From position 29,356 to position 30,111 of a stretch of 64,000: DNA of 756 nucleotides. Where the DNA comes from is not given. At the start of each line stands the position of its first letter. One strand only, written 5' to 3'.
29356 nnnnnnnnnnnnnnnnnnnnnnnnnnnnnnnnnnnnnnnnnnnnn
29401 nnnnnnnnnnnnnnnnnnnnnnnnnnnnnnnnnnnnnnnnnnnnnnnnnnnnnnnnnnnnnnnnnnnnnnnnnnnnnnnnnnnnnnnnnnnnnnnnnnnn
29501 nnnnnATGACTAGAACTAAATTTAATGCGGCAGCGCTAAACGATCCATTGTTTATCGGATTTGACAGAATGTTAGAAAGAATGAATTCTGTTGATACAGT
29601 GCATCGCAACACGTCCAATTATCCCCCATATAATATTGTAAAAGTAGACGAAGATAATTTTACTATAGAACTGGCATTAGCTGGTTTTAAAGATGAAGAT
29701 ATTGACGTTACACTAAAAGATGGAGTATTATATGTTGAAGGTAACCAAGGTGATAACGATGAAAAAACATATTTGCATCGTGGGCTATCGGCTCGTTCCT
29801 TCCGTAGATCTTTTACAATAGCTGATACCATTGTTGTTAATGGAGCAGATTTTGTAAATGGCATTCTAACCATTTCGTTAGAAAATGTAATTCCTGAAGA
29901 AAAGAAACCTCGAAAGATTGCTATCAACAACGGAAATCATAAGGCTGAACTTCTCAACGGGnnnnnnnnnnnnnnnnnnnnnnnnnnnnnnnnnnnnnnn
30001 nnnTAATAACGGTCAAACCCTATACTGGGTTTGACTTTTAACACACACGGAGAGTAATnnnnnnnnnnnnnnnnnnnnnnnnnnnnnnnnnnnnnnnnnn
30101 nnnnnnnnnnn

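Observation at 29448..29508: Phage hsp20 preceded by a ROSE-like RNA thermometer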

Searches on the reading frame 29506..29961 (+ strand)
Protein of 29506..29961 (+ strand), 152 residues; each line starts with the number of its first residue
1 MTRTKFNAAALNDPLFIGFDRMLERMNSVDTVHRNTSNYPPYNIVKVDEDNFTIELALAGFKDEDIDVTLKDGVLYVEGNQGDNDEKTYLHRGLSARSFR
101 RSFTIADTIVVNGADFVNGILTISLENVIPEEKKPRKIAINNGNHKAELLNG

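Call 8: search_protein_families(library=pfam, proteins=[window:29506-29961:+])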
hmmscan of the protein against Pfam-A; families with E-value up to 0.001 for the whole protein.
window:29506-29961:+ (152 aa): 1 family
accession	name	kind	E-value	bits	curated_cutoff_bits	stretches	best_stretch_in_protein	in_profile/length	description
PF00011.27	HSP20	-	1.6e-19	70.3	20.8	1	45-141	2-102/102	Hsp20/alpha crystallin family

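Call 9: search_dna_similar(query=window:29506-29961:+, collection=phages, mode=protein, max_rows=40)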
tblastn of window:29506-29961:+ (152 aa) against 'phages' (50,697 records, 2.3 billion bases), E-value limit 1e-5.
Records with a match: 508; places in all: 514; records where one place covers at least 80% of the query: 302.
Best place of each record, by identity: <60% 508.
By first word of the organism name: Synechococcus 373; Cyanophage 66; Prochlorococcus 24; Pseudomonas 12; Marine 8; Pelagibacter 6; Methylophilales 4; Salmonella 3; Vibrio 3; Campylobacter 2; and 6 more.
By host as written in the record: - 183; Synechococcus 107; Synechococcus sp. 38; Synechococcus sp. WH7803 27; Synechococcus sp. WH8102 20; Synechococcus sp. MW02 18; Synechococcus sp. WH 7803 15; Parasynechococcus marenigrum WH 8102 7; and 39 more.
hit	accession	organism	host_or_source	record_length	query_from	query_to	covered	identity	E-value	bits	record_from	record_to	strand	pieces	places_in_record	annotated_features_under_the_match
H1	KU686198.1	Synechococcus phage S-CAM3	Synechococcus sp.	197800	8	150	94%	39.6%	2e-24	103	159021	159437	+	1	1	heat shock protein Hsp20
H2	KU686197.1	Synechococcus phage S-CAM3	Synechococcus sp.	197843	8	150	94%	39.6%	2e-24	103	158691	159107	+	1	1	heat shock protein Hsp20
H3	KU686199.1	Synechococcus phage S-CAM3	Synechococcus sp.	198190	8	150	94%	39.6%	2e-24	103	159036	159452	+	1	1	heat shock protein Hsp20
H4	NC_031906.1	Synechococcus phage S-CAM3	Synechococcus sp.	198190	8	150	94%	39.6%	2e-24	103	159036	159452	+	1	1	Hsp20 heat shock protein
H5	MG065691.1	Campylobacter phage A11a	Campylobacter jejuni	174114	14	141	84%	43.9%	4e-30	119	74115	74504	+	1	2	record has no annotation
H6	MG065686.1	Campylobacter phage A18a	Campylobacter jejuni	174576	14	141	84%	43.9%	4e-30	119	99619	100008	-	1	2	record has no annotation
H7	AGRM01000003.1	Salmonella enterica subsp. houtenae str. ATCC BAA-1581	Homo sapiens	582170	14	141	84%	43.9%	1e-29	118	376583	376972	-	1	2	Hsp20/alpha crystallin family protein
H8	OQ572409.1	Pseudomonas phage Y7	Pseudomonas aeruginosa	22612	14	141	84%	43.6%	1e-26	109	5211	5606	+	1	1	record has no annotation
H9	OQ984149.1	Phage C48C1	-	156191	16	143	84%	43.4%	1e-30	120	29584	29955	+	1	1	Hsp20 heat shock protein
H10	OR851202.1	Salmonella phage S.Kent 1-2-1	Salmonella enterica subsp. enterica ...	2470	13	141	85%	42.9%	3e-29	116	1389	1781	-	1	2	record has no annotation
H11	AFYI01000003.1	Salmonella enterica subsp. enterica serovar Infantis str. ...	Homo sapiens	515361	13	141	85%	42.9%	4e-29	116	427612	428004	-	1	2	Hsp20/alpha crystallin family protein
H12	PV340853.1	Synechococcus phage Sf-CH8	Synechococcus sp. WH8102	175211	5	136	87%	41.7%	9e-26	107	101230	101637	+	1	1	Hsp20 heat shock protein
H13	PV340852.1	Synechococcus phage Sf-CH5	Synechococcus sp. WH8102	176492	5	136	87%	41.7%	9e-26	107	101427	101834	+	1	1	Hsp20 heat shock protein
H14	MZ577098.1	Methylophilales phage Melnitz-3 EXVC039M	Methylophilales_sp._H5P1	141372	17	131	76%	47.5%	9e-28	112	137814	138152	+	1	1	Hsp20/alpha crystallin family protein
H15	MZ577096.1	Methylophilales phage Melnitz-2 EXVC040M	Methylophilales_sp._H5P1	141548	17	131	76%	47.5%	9e-28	112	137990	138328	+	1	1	Hsp20/alpha crystallin family protein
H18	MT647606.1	Pelagibacter phage Mosig EXVC030M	Candidatus Pelagibacter ubique HTCC1062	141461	14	140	84%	43.0%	1e-25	107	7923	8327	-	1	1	putative small heat shock protein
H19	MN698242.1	Pelagibacter phage HTVC103P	Candidatus Pelagibacter sp. HTCC7211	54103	17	132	76%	46.6%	4e-27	110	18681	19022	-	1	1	Hsp20 family protein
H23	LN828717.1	Synechococcus phage S-PM2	-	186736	4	134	86%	40.9%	5e-24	102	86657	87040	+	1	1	Hsp20: heat shock protein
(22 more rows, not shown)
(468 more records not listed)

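Call 13: find_related_loci(query=window:29506-29961:+, collection=viral_contigs, flank=3000)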
Query window:29506-29961:+ (152 aa) in viral_contigs; peptide patterns used: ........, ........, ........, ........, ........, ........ (x = any residue, [..] = any of these).
114 stretches matched a pattern; 108 encode a relative of the query (tblastn E <= 1e-3); the best 80 are kept; 80 distinct loci.
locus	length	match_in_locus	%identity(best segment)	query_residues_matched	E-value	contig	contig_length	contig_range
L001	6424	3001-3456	95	1-152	2e-96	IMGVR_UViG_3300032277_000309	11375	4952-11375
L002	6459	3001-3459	90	1-152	6e-90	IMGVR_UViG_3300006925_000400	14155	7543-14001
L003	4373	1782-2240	90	1-152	9e-90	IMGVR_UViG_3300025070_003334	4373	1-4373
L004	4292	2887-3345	90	1-152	8e-90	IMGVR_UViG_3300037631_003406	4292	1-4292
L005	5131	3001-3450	89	1-149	9e-88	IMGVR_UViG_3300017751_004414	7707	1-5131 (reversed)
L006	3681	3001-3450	89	1-149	2e-87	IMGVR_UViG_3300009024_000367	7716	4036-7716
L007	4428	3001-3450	89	1-149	2e-87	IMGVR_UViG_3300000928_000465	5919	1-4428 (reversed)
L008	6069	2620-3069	88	1-149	8e-87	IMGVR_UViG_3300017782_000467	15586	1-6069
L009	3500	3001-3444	67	1-152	3e-62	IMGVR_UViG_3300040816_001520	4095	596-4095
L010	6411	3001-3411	67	4-142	6e-60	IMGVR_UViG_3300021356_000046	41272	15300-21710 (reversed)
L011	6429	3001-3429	66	5-152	5e-59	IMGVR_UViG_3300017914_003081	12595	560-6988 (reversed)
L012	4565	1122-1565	63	1-152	2e-58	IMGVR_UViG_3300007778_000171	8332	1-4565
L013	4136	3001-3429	65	5-152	2e-58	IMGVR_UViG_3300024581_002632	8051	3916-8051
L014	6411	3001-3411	64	2-142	4e-57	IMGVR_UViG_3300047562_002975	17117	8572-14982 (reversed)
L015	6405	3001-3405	66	5-140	4e-57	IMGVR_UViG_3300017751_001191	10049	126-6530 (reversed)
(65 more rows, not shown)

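Call 27: get_annotated_region(hit=H14, flank=1500)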
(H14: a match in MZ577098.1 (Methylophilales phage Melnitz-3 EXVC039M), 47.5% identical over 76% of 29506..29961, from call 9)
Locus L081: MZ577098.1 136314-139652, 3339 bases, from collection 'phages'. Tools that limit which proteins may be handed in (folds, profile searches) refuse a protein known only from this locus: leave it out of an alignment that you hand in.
description: Methylophilales phage Melnitz-3 EXVC039M, complete genome.
organism: Methylophilales phage Melnitz-3 EXVC039M (NCBI taxid 2832341)
taxonomy: Viruses; Duplodnaviria; Heunggongvirae; Uroviricota; Caudoviricetes; Kyanoviridae
host: Methylophilales_sp._H5P1; source: -; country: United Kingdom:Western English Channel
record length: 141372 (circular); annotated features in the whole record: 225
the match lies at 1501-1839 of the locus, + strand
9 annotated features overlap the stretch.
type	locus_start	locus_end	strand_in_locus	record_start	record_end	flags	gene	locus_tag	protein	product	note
CDS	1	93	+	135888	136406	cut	-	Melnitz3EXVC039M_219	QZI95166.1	peptide deformylase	-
CDS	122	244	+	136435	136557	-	-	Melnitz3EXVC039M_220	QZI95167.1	hypothetical protein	-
CDS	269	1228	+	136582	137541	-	-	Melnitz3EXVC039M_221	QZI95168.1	hypothetical protein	LGT_TIGR03299 phage/plasmid like protein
CDS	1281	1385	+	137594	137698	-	-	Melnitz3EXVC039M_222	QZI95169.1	hypothetical protein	-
CDS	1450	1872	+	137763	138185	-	-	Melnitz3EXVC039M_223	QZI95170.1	Hsp20/alpha crystallin family protein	-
CDS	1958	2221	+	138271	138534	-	-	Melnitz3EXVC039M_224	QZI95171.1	hypothetical protein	-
CDS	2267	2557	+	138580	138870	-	-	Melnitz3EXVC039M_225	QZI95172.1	protein of unknown function DUF3310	-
CDS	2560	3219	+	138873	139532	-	-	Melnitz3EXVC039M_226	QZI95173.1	sliding clamp-like protein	gp45 sliding clamp C terminal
CDS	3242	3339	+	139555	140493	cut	-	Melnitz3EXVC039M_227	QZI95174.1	DNA polymerase protein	-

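Call 28: get_annotated_region(hit=H18, flank=1500)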
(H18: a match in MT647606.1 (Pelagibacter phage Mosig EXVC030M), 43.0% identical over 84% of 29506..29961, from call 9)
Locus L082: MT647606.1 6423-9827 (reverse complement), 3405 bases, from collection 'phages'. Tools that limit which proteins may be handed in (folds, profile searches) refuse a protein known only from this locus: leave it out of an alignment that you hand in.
description: Pelagibacter phage Mosig EXVC030M, complete genome.
organism: Pelagibacter phage Mosig EXVC030M (NCBI taxid 2759214)
taxonomy: Viruses; Duplodnaviria; Heunggongvirae; Uroviricota; Caudoviricetes; Kyanoviridae
host: Candidatus Pelagibacter ubique HTCC1062; source: oxygen minimum zone; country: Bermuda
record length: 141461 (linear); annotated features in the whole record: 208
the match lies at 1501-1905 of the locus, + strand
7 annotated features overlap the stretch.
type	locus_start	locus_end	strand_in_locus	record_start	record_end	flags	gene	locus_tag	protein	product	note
CDS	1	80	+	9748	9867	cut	-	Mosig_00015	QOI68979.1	hypothetical protein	-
CDS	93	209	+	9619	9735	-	-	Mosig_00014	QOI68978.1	hypothetical protein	-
CDS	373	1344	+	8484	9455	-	-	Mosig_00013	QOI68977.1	hypothetical protein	-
CDS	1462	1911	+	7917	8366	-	-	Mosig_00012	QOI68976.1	putative small heat shock protein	putative Small heat shock protein IbpA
CDS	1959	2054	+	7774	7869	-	-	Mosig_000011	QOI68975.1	hypothetical protein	-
CDS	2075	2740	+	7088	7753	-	-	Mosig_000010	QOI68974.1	putative sliding clamp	putative gp45 sliding clamp, C terminal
CDS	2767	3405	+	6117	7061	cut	-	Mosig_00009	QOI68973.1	putative AAA family ATPase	-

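Call 29: get_annotated_region(hit=H19, flank=1500)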
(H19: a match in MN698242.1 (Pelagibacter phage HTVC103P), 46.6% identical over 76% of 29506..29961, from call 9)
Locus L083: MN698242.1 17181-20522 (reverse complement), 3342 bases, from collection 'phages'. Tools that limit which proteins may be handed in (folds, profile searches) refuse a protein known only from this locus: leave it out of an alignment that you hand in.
description: Pelagibacter phage HTVC103P, complete genome.
organism: Pelagibacter phage HTVC103P (NCBI taxid 2686458)
taxonomy: Viruses; Duplodnaviria; Heunggongvirae; Uroviricota; Caudoviricetes
host: Candidatus Pelagibacter sp. HTCC7211; source: seawater; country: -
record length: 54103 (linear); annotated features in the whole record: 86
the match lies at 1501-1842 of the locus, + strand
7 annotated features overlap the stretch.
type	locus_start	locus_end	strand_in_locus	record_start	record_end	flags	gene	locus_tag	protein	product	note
CDS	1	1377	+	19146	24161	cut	-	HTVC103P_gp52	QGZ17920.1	hypothetical protein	-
CDS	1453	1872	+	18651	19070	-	-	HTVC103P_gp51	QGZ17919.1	Hsp20 family protein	-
CDS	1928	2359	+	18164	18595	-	-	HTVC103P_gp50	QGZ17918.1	hypothetical protein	-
CDS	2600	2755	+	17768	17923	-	-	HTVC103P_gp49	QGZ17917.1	hypothetical protein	-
CDS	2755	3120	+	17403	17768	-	-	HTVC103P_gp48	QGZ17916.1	hypothetical protein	-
CDS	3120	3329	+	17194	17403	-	-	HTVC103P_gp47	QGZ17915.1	hypothetical protein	-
CDS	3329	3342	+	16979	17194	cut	-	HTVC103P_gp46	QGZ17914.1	hypothetical protein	-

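Call 30: get_annotated_region(hit=H9, flank=1500)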
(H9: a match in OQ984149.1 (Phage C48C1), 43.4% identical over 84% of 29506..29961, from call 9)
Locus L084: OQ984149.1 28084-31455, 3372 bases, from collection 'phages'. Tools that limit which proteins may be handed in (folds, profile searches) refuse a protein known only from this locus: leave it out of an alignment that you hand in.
description: Phage C48C1, complete genome.
organism: Phage C48C1 (NCBI taxid 3053735)
taxonomy: Viruses; Duplodnaviria; Heunggongvirae; Uroviricota; Caudoviricetes; Kyanoviridae
host: -; source: -; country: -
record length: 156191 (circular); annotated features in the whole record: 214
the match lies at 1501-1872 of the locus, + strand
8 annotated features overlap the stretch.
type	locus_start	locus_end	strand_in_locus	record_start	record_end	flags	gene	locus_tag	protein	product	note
CDS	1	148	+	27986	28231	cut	-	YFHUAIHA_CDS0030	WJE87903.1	clamp loader of DNA polymerase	-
CDS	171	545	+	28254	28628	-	-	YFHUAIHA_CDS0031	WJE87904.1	translation repressor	-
CDS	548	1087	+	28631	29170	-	-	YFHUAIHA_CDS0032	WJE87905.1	hypothetical protein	-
CDS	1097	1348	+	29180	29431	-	-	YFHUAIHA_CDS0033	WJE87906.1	hypothetical protein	-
CDS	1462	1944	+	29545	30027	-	-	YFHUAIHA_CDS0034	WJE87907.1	Hsp20 heat shock protein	-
CDS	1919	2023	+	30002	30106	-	-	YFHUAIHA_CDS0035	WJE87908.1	hypothetical protein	-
CDS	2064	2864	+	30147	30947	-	-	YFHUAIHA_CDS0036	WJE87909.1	hypothetical protein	-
CDS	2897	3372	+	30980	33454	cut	-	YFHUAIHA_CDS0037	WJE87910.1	DNA polymerase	-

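Call 31: get_annotated_region(hit=H23, flank=1500)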
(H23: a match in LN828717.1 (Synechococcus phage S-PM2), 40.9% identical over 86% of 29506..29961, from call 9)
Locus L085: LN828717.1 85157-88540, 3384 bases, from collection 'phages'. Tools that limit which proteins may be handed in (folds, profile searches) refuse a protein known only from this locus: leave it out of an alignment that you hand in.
description: Synechococcus phage S-PM2 spontaneous deletion mutant, complete genome.
organism: Synechococcus phage S-PM2 (NCBI taxid 238854)
taxonomy: Viruses; Duplodnaviria; Heunggongvirae; Uroviricota; Caudoviricetes; Kyanoviridae; Nodensvirus; Nodensvirus spm2
host: -; source: -; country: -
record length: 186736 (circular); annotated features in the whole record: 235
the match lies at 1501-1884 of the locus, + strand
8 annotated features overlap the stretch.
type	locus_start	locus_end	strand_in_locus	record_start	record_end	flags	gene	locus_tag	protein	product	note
CDS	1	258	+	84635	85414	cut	-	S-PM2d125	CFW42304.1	possible cytosine-specific methyl transferase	T4-LIKE GC: 839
CDS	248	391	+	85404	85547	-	-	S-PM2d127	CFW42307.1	hypothetical protein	T4-LIKE GC: 650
CDS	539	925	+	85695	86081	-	gp62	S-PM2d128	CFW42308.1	clamp loader subunit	T4-LIKE GC: 167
CDS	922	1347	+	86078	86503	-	RegA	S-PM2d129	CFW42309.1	-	T4-LIKE GC: 168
CDS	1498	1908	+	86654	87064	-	Hsp20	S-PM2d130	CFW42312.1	heat shock protein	T4-LIKE GC: 170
CDS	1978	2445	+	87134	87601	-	-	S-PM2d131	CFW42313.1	hypothetical protein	T4-LIKE GC: 176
CDS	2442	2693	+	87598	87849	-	-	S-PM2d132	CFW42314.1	hypothetical protein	T4-LIKE GC: 177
CDS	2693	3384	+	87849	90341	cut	gp43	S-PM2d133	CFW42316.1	DNA polymerase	T4-LIKE GC: 178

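Call 32: get_annotated_region(hit=H1, flank=1500)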
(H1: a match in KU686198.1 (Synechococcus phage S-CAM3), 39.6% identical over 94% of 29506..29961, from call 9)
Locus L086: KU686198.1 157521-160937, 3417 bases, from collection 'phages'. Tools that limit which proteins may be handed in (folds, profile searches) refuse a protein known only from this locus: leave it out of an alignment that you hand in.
description: Synechococcus phage S-CAM3 isolate 0910TB04, complete genome.
organism: Synechococcus phage S-CAM3 (NCBI taxid 1883366)
taxonomy: Viruses; Duplodnaviria; Heunggongvirae; Uroviricota; Caudoviricetes; Kyanoviridae; Charybdisvirus; Charybdisvirus scam3
host: Synechococcus sp.; source: -; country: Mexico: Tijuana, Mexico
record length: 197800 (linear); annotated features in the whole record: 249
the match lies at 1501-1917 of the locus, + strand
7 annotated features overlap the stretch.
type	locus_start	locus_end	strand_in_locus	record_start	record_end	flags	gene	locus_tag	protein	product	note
CDS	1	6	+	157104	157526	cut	-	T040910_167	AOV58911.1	endoribonuclease translational repressor of early genes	Phage endoribonulcease translational repressor of early genes, regA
CDS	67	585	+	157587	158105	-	-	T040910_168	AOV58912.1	restriction enzyme, type II R/M system 1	-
CDS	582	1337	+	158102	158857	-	-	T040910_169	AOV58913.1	DNA methylase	-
CDS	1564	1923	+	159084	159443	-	-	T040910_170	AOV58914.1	heat shock protein Hsp20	-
CDS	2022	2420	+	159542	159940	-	-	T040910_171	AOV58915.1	hypothetical protein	-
CDS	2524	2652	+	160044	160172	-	-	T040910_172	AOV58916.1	hypothetical protein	-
CDS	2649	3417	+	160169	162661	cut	-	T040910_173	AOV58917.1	DNA polymerase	-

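Call 43: find_related_loci(query=window:29506-29961:+, collection=genome_contigs, flank=1500)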
Query window:29506-29961:+ (152 aa) in genome_contigs; peptide patterns used: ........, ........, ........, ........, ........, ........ (x = any residue, [..] = any of these).
93 stretches matched a pattern; 2 encode a relative of the query (tblastn E <= 1e-3); 2 distinct loci.
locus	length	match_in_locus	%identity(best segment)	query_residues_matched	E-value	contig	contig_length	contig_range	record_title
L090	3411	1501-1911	51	13-144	3e-39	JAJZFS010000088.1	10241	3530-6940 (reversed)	MAG: Proteobacteria bacterium isolate LL3.bin49 NODE_5867_length_10241_cov_1.629721, whole genome shotgun sequence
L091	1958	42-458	30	37-140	2e-15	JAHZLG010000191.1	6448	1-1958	MAG: Alphaproteobacteria bacterium isolate O_S5_bin.17 k141_608739, whole genome shotgun sequence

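Call 53: get_annotated_region(hit=H8, flank=600)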
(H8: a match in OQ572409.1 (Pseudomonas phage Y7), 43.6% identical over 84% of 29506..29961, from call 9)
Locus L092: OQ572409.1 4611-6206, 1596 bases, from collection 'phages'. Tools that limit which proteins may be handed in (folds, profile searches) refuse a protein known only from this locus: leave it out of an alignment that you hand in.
description: UNVERIFIED: Pseudomonas phage Y7, complete genome.
organism: Pseudomonas phage Y7 (NCBI taxid 3038357)
taxonomy: Viruses
host: Pseudomonas aeruginosa; source: -; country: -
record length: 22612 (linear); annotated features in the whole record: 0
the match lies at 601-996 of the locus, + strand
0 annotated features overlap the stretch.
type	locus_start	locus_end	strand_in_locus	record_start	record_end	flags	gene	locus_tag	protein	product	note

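Call 54: get_annotated_region(hit=H7, flank=1200)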
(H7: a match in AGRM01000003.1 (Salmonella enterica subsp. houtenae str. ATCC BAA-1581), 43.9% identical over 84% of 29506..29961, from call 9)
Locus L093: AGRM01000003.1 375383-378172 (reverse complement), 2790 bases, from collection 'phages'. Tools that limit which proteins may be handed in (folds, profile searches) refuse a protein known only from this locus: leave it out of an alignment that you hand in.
description: Salmonella enterica subsp. houtenae str. ATCC BAA-1581 SEHO0AFNL_Contig0.3, whole genome shotgun sequence.
organism: Salmonella enterica subsp. houtenae str. ATCC BAA-1581 (NCBI taxid 523831)
taxonomy: Bacteria; Pseudomonadati; Pseudomonadota; Gammaproteobacteria; Enterobacterales; Enterobacteriaceae; Salmonella
host: Homo sapiens; source: -; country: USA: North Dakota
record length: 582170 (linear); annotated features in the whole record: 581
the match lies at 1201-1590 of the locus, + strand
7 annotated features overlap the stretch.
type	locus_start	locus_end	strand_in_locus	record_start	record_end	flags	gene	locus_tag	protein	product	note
CDS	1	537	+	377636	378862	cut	-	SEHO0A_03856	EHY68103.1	hypothetical protein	KEGG: bfs:BF2517 1.6e-06 putative exported tricorn protease; K08676 tricorn protease; Psort location: Cytoplasmic, ...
CDS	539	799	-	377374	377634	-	-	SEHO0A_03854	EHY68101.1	hypothetical protein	locus tag in AE006468 is STM3810; yidQ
CDS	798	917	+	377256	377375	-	-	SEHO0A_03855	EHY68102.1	hypothetical protein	-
CDS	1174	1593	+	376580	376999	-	-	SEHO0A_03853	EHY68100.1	Hsp20/alpha crystallin family protein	Psort location: Cytoplasmic, score: 9.97; locus tag in AE006468 is STM3809; ibpA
CDS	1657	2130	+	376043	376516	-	-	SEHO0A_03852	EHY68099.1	Hsp20/alpha crystallin family protein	Psort location: Cytoplasmic, score: 9.26; locus tag in AE006468 is STM3808; ibpB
CDS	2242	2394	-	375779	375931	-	-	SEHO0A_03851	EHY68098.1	hypothetical protein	-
CDS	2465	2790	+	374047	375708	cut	-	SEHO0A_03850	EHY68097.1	TrkA-C domain protein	Psort location: CytoplasmicMembrane, score: 10.00; locus tag in AE006468 is STM3807; yidE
